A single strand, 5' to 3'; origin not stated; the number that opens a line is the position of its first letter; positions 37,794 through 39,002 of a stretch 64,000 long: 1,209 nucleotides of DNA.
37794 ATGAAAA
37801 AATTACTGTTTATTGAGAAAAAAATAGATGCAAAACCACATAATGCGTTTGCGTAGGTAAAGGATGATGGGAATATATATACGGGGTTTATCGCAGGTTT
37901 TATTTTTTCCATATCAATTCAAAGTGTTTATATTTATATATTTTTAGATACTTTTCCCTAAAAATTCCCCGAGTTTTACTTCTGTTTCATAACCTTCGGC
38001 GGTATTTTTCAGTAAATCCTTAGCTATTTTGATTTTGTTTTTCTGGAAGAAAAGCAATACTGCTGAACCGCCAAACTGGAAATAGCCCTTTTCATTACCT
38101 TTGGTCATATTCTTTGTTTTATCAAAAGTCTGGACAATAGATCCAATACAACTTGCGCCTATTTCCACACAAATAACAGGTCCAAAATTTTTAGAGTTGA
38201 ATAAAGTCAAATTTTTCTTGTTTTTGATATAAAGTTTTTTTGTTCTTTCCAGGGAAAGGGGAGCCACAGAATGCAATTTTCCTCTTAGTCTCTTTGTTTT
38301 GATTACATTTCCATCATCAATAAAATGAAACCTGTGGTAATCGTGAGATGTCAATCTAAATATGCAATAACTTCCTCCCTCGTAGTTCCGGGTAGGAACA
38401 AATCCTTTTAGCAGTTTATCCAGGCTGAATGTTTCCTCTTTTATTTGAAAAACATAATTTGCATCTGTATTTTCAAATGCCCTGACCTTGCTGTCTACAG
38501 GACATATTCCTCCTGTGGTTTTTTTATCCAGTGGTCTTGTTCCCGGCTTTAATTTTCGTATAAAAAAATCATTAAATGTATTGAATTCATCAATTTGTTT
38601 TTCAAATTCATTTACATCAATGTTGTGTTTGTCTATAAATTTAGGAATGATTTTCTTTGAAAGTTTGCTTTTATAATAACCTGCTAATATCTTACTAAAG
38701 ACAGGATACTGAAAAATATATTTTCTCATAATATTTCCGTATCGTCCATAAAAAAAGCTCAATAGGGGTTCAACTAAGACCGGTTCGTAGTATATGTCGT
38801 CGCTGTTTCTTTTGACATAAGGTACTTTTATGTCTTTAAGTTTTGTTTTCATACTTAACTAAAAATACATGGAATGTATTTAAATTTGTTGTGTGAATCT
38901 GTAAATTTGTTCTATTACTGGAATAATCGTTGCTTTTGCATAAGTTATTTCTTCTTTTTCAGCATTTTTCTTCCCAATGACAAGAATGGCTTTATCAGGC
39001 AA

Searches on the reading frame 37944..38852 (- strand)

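Call 87: search_protein_families(library=pfam, proteins=[window:37944-38852:-], max_evalue=0.00001)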
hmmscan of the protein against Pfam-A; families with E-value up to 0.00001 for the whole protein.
window:37944-38852:- (302 aa): 1 family
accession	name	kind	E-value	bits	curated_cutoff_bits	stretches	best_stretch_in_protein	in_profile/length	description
PF02666.20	PS_Dcarbxylase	-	2.8e-52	177.7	22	1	93-299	1-197/198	Phosphatidylserine decarboxylase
